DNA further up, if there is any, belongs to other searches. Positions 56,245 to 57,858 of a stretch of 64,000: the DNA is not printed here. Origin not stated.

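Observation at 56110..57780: AT-rich single-gene island encoding an orphan HEPN-like protein between atpB and prmC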

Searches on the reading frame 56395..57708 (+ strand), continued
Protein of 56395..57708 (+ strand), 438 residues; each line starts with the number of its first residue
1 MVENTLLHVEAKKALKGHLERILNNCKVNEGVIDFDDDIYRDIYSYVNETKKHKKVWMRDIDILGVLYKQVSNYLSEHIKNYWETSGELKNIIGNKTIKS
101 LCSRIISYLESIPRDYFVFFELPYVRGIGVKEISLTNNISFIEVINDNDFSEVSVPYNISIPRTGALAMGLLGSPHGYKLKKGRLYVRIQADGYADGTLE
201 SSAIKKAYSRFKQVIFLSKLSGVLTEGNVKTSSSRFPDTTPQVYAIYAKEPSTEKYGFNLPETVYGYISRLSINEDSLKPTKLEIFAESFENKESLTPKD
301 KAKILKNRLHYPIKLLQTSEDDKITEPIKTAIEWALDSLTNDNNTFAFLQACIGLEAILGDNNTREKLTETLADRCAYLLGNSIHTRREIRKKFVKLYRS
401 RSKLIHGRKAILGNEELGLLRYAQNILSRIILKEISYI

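Call 25: fold_search(model_id=the predicted structure, library=viral)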
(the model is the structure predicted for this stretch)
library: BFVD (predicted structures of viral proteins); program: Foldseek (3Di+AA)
matches with E <= 10: 68; with E <= 0.001: 0
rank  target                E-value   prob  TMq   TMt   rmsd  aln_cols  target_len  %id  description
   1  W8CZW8                4.1e-01  0.04  0.09  0.11  23.7       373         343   10  Uncharacterized protein [Erwinia phage PhiEaH1]
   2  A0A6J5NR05            4.3e-01  0.03  0.09  0.08  33.7       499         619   10  Anti-CBASS protein Acb1-like N-terminal domain-containing protein [uncultured Caudovirales phage]
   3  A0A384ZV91            7.7e-01  0.02  0.08  0.04  29.1       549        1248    9  (no name in the UniProt tables at hand)
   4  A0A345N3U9            1.5e+00  0.04  0.11  0.15  18.6       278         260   10  (no name in the UniProt tables at hand)
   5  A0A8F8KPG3            1.7e+00  0.02  0.11  0.11  20.4       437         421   10  Uncharacterized protein [Clandestinovirus]
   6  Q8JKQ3                1.8e+00  0.03  0.14  0.10  23.2       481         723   12  Orf58 [Heliothis zea nudivirus 1]
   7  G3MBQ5                1.8e+00  0.03  0.14  0.07  26.8       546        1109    8  Gp189 [Bacillus phage G]
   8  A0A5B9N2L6            1.9e+00  0.03  0.11  0.08  20.9       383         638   10  Outer shell protein [Chinook aquareovirus]
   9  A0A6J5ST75            2.5e+00  0.03  0.10  0.18  18.1       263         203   14  Uncharacterized protein [uncultured Caudovirales phage]
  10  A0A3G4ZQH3            2.9e+00  0.03  0.13  0.10  20.7       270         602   11  HD phosphohydrolase [Terrestrivirus sp.]
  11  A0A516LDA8            2.9e+00  0.02  0.14  0.11  28.2       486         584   12  (no name in the UniProt tables at hand)
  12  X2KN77                3.4e+00  0.02  0.14  0.15  23.7       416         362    8  DUF2786 domain-containing protein [Mycobacterium phage Hawkeye]
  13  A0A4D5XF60            3.4e+00  0.02  0.11  0.07  18.7       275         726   13  Uncharacterized protein [Pithovirus LCPAC102]
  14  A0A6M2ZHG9            3.4e+00  0.02  0.12  0.05  24.4       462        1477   10  Long tail fiber protein [Synechococcus phage S-SCSM1]
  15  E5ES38                3.6e+00  0.01  0.06  0.07  32.8       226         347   15  (no name in the UniProt tables at hand)
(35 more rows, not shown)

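Call 40: find_related_loci(query=A1, collection=viral_contigs, flank=8000)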
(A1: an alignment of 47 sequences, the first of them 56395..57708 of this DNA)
Query A1 (438 aa) in viral_contigs; peptide patterns used: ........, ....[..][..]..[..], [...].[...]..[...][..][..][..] (x = any residue, [..] = any of these).
21 stretches matched a pattern; 3 encode a relative of the query (tblastn E <= 1e-3); 3 distinct loci.
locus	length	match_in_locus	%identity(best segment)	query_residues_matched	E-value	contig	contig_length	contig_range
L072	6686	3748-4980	30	7-435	3e-50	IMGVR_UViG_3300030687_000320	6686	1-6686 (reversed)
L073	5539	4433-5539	28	7-393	2e-40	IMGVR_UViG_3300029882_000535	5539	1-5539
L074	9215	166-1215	28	57-438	1e-28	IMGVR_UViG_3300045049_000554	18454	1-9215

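Call 41: find_related_loci(query=A1, collection=metagenome_contigs, flank=8000)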
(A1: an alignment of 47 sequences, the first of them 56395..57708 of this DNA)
Query A1 (438 aa) in metagenome_contigs; peptide patterns used: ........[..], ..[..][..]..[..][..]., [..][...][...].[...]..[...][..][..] (x = any residue, [..] = any of these).
201 stretches matched a pattern; 104 encode a relative of the query (tblastn E <= 1e-3); the best 80 are kept; 80 distinct loci.
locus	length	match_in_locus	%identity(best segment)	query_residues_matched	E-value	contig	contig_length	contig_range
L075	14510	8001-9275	55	2-438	1e-155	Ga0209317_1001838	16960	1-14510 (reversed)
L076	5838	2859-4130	54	2-438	2e-155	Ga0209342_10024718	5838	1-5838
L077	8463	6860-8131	54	2-438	3e-154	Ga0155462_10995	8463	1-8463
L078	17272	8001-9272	54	2-438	3e-154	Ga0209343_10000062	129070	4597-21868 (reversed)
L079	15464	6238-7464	57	4-433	3e-153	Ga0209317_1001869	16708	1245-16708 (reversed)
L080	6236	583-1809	57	4-433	5e-154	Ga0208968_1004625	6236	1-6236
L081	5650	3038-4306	56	1-438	2e-153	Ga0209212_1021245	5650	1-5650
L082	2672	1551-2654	56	1-366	6e-138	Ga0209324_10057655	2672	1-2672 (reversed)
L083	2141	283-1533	34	5-436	2e-64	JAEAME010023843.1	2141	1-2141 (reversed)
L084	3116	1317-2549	34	7-435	5e-63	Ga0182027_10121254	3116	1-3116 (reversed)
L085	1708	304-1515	34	7-438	2e-65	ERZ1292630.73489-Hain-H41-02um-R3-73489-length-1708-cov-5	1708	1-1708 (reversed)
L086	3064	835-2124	31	6-438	4e-61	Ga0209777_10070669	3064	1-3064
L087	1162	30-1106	36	60-435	3e-65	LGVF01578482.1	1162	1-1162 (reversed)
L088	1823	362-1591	32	6-438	2e-62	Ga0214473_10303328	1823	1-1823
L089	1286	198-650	66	290-438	1e-62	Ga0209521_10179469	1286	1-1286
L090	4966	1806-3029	32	7-435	1e-55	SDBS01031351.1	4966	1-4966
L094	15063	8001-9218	30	7-435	5e-50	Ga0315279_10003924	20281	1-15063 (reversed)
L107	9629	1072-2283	31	7-434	2e-43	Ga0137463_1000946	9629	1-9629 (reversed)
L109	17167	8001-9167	29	7-438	8e-43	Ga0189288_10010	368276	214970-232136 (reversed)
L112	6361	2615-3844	29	7-438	4e-42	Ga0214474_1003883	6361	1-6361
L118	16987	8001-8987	30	86-435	1e-38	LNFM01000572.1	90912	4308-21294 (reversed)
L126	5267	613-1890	22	9-434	3e-33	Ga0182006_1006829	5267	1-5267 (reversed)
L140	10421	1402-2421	27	99-438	2e-27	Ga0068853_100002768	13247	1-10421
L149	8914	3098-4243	27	7-436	7e-26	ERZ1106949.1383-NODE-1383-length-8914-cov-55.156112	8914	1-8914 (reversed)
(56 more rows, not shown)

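Call 42: search_protein_families(library=phrogs, proteins=[window:56395-57708:+], max_evalue=10)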
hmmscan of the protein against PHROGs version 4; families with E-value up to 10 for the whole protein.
window:56395-57708:+ (438 aa): 1 family
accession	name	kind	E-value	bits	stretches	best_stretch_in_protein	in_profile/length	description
phrog_28161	-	unknown function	0.005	17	1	332-432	194-294/315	-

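Call 46: search_protein_families(library=pfam, alignment_id=A4, max_evalue=0.00001)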
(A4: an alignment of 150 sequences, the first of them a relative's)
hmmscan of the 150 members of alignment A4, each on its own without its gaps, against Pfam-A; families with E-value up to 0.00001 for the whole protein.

A. member 1, L001:6712-7164:+ (151 aa): 1 family
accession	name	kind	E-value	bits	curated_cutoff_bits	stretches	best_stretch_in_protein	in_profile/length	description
PF01668.23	SmpB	-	2.1e-61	206.5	27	1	6-148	1-142/143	SmpB protein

B. families by the number of members that match (of 150 scanned): 98 families (the first 25 are shown)
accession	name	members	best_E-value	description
PF13649.12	Methyltransf_25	5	1.6e-14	Methyltransferase domain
PF08241.18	Methyltransf_11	4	5.4e-18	Methyltransferase domain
PF05635.17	23S_rRNA_IVP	3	3.3e-29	23S rRNA-intervening sequence protein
PF04055.27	Radical_SAM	3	1.8e-21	Radical SAM superfamily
PF01555.25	N6_N4_Mtase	2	3.1e-43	DNA methylase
PF00589.27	Phage_integrase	2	2.8e-32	Phage integrase family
PF13847.12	Methyltransf_31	2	7.6e-17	Methyltransferase domain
PF01209.24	Ubie_methyltran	2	3.4e-14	ubiE/COQ5 methyltransferase family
PF08242.18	Methyltransf_12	2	1.3e-10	Methyltransferase domain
PF01170.24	UPF0020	2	9.7e-09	RMKL-like, methyltransferase domain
PF13489.12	Methyltransf_23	2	1.7e-08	Methyltransferase domain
PF01728.25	FtsJ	2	7.3e-07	FtsJ-like methyltransferase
PF00437.27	T2SSE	1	3.3e-123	Type II/IV secretion system protein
PF20693.3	YobI-ATPase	1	1.4e-117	YobI-like P-loop NTPase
PF06089.17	Asparaginase_II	1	7.2e-116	L-asparaginase II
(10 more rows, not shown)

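Call 47: search_protein_families(library=padloc, alignment_id=A4, max_evalue=0.00001)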
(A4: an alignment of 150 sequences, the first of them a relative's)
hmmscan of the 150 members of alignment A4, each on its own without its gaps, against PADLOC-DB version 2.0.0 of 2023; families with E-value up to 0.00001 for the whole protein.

A. member 1, L001:6712-7164:+ (151 aa): 0 families

B. families by the number of members that match (of 150 scanned): 137 families (the first 25 are shown)
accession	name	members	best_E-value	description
PDLC04134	mad2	5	3.4e-19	mads_2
PDLC03350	MTase_II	2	3.6e-68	Type II methyltransferase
PDLC03353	MTase_II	2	3.4e-64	Type II methyltransferase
PDLC03259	MTase_II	2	8.9e-63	Type II methyltransferase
PDLC03283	MTase_II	2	4.3e-55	Type II methyltransferase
PDLC03387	MTase_II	2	1.2e-35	Type II methyltransferase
PDLC03371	MTase_II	2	5.4e-31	Type II methyltransferase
PDLC03260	MTase_II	2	7.7e-30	Type II methyltransferase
PDLC03299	MTase_II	2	5.5e-26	Type II methyltransferase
PDLC03246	MTase_II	2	3.1e-25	Type II methyltransferase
PDLC03276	MTase_II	2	4.3e-20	Type II methyltransferase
PDLC03351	MTase_II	2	1e-19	Type II methyltransferase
PDLC03236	MTase_II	2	4.1e-19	Type II methyltransferase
PDLC03265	MTase_II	2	5e-19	Type II methyltransferase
PDLC03305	MTase_II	2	9.9e-19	Type II methyltransferase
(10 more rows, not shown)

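Call 48: search_protein_families(library=pfam, proteins=[L090:382-1770:+, L094:5892-7304:+, L118:5744-7201:-, L112:1108-2436:+, L149:193-1533:+, L140:2583-3875:+, L107:2392-3651:-, L109:6195-7448:+, L126:2184-3395:-, L149:1679-2887:+], max_evalue=0.001)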
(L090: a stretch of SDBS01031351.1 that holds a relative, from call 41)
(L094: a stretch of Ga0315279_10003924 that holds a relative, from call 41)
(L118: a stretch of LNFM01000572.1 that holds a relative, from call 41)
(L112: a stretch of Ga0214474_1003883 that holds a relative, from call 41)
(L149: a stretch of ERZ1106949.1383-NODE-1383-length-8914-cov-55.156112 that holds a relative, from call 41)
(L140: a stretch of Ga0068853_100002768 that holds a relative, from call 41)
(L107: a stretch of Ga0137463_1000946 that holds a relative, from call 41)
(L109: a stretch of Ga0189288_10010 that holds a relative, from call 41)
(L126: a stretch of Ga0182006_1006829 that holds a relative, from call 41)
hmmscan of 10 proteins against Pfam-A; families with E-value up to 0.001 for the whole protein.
L090:382-1770:+ (463 aa): 2 families
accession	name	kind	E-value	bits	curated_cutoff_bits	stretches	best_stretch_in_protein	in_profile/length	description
PF18862.6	ApeA_NTD1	-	1.9e-55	188.7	25.5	1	9-281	2-271/271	ApeA N-terminal domain 1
PF18739.6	HEPN_Apea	-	8.7e-31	107.6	24.4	1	311-443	1-136/136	Apea-like HEPN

L094:5892-7304:+ (471 aa): 2 families
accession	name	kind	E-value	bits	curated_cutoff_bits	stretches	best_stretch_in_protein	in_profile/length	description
PF04055.27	Radical_SAM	-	1.8e-21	77.5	29.5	1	196-358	2-166/166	Radical SAM superfamily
PF02310.24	B12-binding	-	1.4e-13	51.2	32.1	1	21-132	10-120/121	B12 binding domain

L118:5744-7201:- (485 aa): 8 families
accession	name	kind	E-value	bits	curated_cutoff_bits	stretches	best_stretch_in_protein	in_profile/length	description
PF00158.32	Sigma54_activat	-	3e-44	151.1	20.2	1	166-331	2-167/168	Sigma-54 interaction domain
PF25601.1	AAA_lid_14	-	2e-17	63.2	27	1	337-419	1-82/87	AAA+ ATPase lid domain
PF14532.12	Sigma54_activ_2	-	3e-16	60.4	25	1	166-336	1-138/138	Sigma-54 interaction domain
PF00072.30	Response_reg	-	2.1e-12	47.6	30.2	1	20-132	1-110/111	Response regulator receiver domain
PF07728.20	AAA_5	-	4.6e-06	27.1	22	1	189-307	2-123/139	AAA domain (dynein-related subfamily)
PF00004.35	AAA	-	8.6e-06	26.7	21.2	1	190-296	2-99/131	ATPase family associated with various cellular activities (AAA)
PF13401.12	AAA_22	-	3.4e-05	24.6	27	1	185-285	4-105/130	AAA domain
PF01078.27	Mg_chelatase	-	0.00019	21.4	20.3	0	242-307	93-158/207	Magnesium chelatase, subunit ChlI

L112:1108-2436:+ (443 aa): 4 families
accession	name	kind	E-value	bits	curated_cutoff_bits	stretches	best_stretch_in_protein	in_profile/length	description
PF01555.25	N6_N4_Mtase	-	3.7e-42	145.2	26.7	1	165-397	1-220/221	DNA methylase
PF01170.24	UPF0020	-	9.1e-08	32.5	22.3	1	337-392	6-62/197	RMKL-like, methyltransferase domain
PF13649.12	Methyltransf_25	-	1.4e-06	29.3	27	0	362-420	1-55/97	Methyltransferase domain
PF08241.18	Methyltransf_11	-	3e-06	28.2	21.2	0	364-419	2-50/95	Methyltransferase domain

L149:193-1533:+ (447 aa): 2 families
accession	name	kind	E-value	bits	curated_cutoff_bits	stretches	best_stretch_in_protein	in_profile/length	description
PF01915.27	Glyco_hydro_3_C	-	3.8e-48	164.6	31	1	50-307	1-199/200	Glycosyl hydrolase family 3 C-terminal domain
PF14310.12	Fn3-like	-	2e-24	86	25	1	345-414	1-71/71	Fibronectin type III-like domain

L140:2583-3875:+ (431 aa): 0 families

L107:2392-3651:- (419 aa): 1 family
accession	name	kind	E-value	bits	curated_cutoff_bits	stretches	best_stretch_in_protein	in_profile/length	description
PF00990.26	GGDEF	-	6.6e-43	146.7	23.8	1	183-335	1-160/161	Diguanylate cyclase, GGDEF domain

L109:6195-7448:+ (418 aa): 0 families

L126:2184-3395:- (403 aa): 1 family
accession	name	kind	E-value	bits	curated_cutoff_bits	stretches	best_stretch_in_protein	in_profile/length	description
PF14175.11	YaaC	-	7.1e-30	104.9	27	1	91-399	32-306/307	YaaC-like Protein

L149:1679-2887:+ (403 aa): 3 families
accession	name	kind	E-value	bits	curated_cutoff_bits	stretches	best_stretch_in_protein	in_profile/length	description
PF00589.27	Phage_integrase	-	1.8e-10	41.3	27.1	1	231-387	3-166/172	Phage integrase family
PF13495.12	Phage_int_SAM_4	-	5.4e-08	33.6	27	1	136-203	14-79/85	Phage integrase, N-terminal SAM-like domain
PF02899.23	Phage_int_SAM_1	-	3.9e-05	24.3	22.3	1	134-202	12-79/83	Phage integrase, N-terminal SAM-like domain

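Call 52: find_homologous_proteins(query=L090:382-1770:+, max_evalue=0.00001)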
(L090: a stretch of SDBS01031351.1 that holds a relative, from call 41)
Query L090:382-1770:+ (463 aa): 106 proteins with E <= 0.00001 among 6409 candidates.
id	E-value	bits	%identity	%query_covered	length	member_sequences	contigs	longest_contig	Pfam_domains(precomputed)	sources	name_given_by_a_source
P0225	0.0e+0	1059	100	100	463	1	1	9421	PF18862.7,PF18739.7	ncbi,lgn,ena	-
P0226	2.4e-122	427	45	99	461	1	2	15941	PF18862.7,PF18739.7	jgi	jgi:hypothetical protein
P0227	3.9e-122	427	43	99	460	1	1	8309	PF18862.7,PF18739.7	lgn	-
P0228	1.2e-119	418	43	99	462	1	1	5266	PF18862.7,PF18739.7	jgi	jgi:hypothetical protein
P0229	1.8e-114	401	41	100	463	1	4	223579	PF18862.7,PF18739.7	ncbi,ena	-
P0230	3.2e-114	401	41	99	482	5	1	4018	PF18862.7,PF18739.7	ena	-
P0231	5.8e-114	400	41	99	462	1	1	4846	PF18862.7,PF18739.7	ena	-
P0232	8.7e-114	399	42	99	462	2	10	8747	PF18862.7,PF18739.7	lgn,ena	-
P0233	1.1e-113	399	42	99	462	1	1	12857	PF18862.7,PF18739.7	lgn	-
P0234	2.7e-113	398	41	99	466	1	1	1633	PF18862.7,PF18739.7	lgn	-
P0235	5.2e-113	397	43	99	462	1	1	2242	PF18862.7,PF18739.7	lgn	-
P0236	7.1e-113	396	42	99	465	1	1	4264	PF18862.7,PF18739.7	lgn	-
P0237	3.9e-111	390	42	99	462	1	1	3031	PF18862.7,PF18739.7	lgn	-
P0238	4.5e-111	390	42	99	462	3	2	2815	PF18862.7,PF18739.7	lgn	-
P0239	8.2e-111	389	42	99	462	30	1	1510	PF18862.7,PF18739.7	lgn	-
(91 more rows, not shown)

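Call 67: search_protein_families(library=pfam, proteins=[P0088], max_evalue=10)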
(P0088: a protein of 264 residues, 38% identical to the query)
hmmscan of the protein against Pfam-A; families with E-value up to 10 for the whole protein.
P0088 (264 aa): 0 families

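Call 78: search_dna_similar(query=window:56395-57708:+, collection=plasmids, mode=protein, max_rows=15)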
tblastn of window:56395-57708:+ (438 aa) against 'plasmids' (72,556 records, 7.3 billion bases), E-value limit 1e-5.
Records with a match: 14; places in all: 14; records where one place covers at least 80% of the query: 3.
Best place of each record, by identity: <60% 14.
By first word of the organism name: Cronobacter 5; Klebsiella 5; Enterobacter 4.
By predicted mobility (MOB-suite, as given by PLSDB): non-mobilizable 14.
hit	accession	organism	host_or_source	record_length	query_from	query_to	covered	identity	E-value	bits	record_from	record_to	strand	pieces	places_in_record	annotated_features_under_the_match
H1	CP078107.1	Cronobacter sakazakii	environmental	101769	49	438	89%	28.5%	1e-25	117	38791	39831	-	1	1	hypothetical protein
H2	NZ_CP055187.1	Klebsiella pneumoniae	Shatin WWTPs_14 WWTPs effluent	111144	73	438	84%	26.6%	2e-15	86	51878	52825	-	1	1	HEPN domain-containing protein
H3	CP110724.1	Klebsiella pneumoniae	Homo sapiens,throat swab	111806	73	438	84%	26.6%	2e-15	86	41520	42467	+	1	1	HEPN domain-containing protein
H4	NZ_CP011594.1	Klebsiella oxytoca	Homo sapiens,Perirectal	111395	152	438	66%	27.0%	8e-16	88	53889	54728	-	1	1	HEPN domain-containing protein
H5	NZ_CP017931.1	Klebsiella oxytoca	Homo sapiens,blood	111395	152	438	66%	27.0%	8e-16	88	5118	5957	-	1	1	HEPN domain-containing protein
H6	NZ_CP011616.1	Klebsiella oxytoca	Homo sapiens,Urine/Genitourinary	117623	152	438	66%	27.0%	8e-16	88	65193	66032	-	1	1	HEPN domain-containing protein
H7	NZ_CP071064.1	Enterobacter mori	Homo sapiens,ascites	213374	247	435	43%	39.2%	9e-24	112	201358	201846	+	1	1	HEPN domain-containing protein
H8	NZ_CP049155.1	Cronobacter sakazakii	Alfalfa sprouts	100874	252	438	43%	38.2%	9e-25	115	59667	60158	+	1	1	HEPN domain-containing protein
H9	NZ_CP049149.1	Cronobacter sakazakii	Homo sapiens,Dyalisis liquid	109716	272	438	38%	38.1%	5e-23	109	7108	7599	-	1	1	HEPN domain-containing protein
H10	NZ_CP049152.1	Cronobacter sakazakii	Homo sapiens,Dyalisis liquid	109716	272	438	38%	38.1%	5e-23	109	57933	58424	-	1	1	HEPN domain-containing protein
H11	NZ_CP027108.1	Cronobacter sakazakii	Homo sapiens,feces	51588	272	438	38%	38.1%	8e-23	108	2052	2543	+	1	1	HEPN domain-containing protein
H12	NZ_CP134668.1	Enterobacter ludwigii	Homo sapiens,bacteria,rectum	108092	328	438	25%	44.1%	2e-19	99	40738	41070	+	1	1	HEPN domain-containing protein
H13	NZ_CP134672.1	Enterobacter ludwigii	Homo sapiens,bacteria,rectum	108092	328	438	25%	44.1%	2e-19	99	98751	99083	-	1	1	HEPN domain-containing protein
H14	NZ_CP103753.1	Enterobacter asburiae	Homo sapiens,blood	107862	328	438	25%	44.1%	2e-19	99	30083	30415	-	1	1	HEPN domain-containing protein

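Call 79: search_dna_similar(query=window:56395-57708:+, collection=phages, mode=protein, max_rows=15)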
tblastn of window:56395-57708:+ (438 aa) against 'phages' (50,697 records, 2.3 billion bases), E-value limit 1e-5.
No match.
